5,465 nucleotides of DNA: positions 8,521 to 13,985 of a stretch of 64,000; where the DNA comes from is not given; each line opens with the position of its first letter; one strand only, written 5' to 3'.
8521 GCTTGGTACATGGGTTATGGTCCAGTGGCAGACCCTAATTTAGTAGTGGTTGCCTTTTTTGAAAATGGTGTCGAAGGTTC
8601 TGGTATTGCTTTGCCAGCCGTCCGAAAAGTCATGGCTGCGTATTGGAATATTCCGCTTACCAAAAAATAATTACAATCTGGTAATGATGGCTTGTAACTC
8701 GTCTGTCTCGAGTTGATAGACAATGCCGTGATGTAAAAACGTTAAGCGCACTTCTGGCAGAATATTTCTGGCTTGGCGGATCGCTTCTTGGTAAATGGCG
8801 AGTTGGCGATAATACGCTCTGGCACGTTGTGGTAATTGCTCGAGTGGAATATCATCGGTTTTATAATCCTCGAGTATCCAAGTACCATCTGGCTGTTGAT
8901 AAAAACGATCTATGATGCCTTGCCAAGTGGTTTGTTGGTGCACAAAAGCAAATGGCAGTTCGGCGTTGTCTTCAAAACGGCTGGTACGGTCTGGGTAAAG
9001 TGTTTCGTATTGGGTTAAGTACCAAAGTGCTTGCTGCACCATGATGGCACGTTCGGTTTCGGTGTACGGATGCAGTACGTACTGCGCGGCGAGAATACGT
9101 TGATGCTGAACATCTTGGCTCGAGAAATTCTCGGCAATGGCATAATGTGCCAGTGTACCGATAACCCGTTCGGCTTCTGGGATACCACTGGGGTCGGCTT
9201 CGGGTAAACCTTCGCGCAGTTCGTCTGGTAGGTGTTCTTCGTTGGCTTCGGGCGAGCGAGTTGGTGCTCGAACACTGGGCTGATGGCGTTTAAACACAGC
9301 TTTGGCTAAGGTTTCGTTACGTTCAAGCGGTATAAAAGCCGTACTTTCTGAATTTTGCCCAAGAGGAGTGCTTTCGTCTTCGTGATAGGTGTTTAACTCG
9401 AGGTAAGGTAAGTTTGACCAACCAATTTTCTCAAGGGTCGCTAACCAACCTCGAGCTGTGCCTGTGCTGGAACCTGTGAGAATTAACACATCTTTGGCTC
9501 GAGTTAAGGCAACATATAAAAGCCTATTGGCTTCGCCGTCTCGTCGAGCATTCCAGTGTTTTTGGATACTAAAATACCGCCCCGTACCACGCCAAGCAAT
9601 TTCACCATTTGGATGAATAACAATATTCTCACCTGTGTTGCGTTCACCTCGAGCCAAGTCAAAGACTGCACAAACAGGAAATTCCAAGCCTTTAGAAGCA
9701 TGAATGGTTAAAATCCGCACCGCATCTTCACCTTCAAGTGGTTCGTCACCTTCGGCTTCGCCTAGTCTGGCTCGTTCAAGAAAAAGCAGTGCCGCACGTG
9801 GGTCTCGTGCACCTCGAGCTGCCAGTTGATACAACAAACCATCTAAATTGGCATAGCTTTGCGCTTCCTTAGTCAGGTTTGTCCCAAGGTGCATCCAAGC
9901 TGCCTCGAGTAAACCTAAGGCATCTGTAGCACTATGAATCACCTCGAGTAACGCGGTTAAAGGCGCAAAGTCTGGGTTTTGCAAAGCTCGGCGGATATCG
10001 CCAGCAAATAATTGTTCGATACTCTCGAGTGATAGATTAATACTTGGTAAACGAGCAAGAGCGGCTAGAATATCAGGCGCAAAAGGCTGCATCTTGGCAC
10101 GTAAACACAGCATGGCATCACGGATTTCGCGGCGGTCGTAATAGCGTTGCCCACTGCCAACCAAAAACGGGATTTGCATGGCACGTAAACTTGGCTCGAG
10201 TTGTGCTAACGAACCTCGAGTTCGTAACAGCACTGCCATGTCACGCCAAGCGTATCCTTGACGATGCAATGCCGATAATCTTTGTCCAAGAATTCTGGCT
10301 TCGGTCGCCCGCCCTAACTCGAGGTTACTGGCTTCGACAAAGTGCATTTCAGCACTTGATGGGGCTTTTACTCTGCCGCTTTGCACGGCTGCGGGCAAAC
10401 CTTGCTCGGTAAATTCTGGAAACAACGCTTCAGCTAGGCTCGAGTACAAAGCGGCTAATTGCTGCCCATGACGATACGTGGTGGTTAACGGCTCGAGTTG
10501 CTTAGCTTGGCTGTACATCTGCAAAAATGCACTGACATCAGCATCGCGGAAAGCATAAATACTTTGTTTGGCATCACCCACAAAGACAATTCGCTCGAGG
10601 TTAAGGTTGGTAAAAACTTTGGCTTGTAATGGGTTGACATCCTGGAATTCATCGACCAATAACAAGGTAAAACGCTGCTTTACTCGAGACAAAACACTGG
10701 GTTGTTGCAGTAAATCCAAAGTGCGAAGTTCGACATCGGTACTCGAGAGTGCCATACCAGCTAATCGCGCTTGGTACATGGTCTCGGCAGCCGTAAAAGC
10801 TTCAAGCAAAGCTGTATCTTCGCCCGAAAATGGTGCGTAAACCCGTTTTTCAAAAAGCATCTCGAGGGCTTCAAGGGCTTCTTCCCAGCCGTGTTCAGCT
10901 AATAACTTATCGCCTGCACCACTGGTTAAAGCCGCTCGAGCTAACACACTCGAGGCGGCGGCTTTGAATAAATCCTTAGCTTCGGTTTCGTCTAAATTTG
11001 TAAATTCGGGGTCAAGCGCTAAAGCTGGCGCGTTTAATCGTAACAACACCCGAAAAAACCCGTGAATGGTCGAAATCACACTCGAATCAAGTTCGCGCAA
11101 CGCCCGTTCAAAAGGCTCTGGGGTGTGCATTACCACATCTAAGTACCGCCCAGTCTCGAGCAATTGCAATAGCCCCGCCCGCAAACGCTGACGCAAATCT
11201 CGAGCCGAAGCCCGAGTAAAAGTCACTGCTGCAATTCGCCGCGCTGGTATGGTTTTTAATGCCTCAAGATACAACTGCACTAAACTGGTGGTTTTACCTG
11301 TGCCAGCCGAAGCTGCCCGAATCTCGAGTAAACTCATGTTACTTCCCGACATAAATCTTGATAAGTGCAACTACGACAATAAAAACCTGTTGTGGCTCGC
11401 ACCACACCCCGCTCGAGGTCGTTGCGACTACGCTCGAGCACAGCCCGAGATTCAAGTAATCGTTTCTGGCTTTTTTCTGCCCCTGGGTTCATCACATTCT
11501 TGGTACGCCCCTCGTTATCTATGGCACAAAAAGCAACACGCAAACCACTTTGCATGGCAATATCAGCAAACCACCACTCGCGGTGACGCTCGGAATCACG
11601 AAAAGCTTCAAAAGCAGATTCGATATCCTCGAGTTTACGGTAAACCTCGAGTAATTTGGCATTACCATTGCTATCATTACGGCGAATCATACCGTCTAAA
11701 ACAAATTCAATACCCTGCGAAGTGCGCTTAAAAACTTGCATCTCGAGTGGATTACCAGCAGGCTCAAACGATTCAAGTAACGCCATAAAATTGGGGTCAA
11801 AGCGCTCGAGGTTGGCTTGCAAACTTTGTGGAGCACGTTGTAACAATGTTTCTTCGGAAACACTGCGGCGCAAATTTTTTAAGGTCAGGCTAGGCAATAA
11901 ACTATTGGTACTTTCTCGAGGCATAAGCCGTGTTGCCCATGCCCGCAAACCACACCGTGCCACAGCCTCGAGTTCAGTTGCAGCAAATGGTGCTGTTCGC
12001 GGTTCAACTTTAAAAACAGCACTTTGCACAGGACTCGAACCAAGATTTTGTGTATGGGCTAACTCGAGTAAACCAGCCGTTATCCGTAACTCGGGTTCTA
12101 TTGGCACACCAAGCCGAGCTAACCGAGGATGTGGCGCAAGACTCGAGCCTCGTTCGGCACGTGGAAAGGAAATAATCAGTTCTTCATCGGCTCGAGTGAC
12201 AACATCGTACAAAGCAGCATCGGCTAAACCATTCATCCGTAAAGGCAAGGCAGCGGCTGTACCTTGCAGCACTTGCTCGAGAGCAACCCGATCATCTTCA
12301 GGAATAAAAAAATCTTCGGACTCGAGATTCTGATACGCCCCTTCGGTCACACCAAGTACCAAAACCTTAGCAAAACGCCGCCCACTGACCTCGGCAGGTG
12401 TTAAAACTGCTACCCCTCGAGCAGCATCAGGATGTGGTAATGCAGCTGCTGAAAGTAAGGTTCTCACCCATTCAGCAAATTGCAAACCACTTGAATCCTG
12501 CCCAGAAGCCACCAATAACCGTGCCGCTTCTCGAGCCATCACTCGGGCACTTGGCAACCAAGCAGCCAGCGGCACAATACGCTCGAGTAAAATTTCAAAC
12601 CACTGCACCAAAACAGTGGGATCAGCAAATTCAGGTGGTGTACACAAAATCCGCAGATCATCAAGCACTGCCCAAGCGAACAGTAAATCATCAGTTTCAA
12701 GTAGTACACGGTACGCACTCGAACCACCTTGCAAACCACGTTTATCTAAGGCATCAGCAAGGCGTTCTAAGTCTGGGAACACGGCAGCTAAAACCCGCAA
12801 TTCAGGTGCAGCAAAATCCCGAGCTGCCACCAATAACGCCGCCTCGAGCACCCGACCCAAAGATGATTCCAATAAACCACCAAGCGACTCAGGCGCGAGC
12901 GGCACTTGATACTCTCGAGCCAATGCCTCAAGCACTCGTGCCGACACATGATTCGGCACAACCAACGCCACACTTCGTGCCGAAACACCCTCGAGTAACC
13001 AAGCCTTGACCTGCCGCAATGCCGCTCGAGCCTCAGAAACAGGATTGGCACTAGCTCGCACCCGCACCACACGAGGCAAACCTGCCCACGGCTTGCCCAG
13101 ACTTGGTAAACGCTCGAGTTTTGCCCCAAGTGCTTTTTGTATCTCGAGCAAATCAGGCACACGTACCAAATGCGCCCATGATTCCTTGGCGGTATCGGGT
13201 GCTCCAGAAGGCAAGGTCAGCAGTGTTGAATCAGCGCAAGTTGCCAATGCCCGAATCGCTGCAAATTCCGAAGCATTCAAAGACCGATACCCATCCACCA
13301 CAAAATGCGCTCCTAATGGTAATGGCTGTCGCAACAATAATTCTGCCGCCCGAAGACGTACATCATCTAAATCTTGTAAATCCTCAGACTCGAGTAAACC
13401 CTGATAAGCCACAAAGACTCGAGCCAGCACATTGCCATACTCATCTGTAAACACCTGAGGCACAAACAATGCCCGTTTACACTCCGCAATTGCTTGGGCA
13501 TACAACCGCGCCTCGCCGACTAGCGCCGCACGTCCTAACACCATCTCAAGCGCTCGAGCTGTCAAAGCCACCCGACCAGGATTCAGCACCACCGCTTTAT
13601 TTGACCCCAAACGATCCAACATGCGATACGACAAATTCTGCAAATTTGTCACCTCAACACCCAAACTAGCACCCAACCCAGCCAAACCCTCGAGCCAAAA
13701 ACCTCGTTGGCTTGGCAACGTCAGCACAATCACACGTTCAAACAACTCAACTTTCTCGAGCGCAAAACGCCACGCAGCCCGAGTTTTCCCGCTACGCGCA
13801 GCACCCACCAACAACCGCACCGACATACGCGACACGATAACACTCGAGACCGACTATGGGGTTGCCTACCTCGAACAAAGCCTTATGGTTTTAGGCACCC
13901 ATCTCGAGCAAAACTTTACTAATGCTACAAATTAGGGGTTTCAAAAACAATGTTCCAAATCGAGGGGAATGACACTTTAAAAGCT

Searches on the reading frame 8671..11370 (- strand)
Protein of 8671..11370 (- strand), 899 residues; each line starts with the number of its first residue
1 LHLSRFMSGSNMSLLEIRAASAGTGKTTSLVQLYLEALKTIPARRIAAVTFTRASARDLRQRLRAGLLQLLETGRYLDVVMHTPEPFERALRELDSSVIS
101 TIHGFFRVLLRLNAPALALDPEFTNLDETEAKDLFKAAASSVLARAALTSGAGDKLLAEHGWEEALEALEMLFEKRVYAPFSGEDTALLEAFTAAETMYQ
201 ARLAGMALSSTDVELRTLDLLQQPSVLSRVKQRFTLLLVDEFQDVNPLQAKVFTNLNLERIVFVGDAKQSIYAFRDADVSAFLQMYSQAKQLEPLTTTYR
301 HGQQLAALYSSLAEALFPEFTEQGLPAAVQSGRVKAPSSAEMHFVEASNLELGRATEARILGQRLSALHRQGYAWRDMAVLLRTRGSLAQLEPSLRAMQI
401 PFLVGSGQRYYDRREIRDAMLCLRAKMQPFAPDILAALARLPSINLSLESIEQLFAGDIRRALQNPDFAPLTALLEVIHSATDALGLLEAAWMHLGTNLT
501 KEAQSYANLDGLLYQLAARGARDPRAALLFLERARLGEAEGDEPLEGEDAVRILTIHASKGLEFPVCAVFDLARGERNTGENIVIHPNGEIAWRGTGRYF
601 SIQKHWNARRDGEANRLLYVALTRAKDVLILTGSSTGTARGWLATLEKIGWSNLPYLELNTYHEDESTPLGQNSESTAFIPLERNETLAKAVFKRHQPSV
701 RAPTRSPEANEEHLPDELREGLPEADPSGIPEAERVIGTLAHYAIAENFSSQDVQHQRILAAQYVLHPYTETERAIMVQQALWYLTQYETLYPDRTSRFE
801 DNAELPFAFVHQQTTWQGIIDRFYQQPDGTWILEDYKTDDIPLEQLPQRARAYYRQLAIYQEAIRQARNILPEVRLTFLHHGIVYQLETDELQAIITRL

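Call 40: search_protein_families(library=pfam, proteins=[window:8671-11370:-], max_evalue=0.00001)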
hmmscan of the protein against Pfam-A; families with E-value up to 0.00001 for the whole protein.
window:8671-11370:- (899 aa): 6 families
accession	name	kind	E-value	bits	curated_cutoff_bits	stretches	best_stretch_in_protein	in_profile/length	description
PF00580.27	UvrD-helicase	-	4.6e-40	138.5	23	1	20-289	20-270/271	UvrD/REP helicase N-terminal domain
PF13361.12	UvrD_C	-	1.5e-24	87.5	25.6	2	528-634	265-348/350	UvrD-like helicase C-terminal domain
PF13245.12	AAA_19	-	1.5e-12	48.3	25.1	1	19-275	17-134/134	AAA domain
PF13538.12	UvrD_C_2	-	8.9e-08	32.3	27.4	0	611-631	31-51/52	UvrD-like helicase C-terminal domain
PF01443.25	Viral_helicase1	-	3e-07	30.9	21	0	229-311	54-137/228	Viral superfamily 1 RNA helicase core domain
PF13604.12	AAA_30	-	1.8e-06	28.3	27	0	209-304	64-159/191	AAA domain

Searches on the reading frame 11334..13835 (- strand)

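Call 40: search_protein_families(library=pfam, proteins=[window:11334-13835:-], max_evalue=0.00001)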
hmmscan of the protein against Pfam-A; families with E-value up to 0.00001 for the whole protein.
window:11334-13835:- (833 aa): 0 families

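Call 67: search_protein_families(library=ncbifam, proteins=[window:11334-13835:-], max_evalue=0.001)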
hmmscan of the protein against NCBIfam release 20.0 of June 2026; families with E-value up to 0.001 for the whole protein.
window:11334-13835:- (833 aa): 1 family
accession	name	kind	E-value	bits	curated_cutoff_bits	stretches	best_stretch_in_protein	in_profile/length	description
TIGR02773.1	addB_Gpos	equivalog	0.00029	18.6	903.7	0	490-575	597-682/1159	helicase-exonuclease AddAB subunit AddB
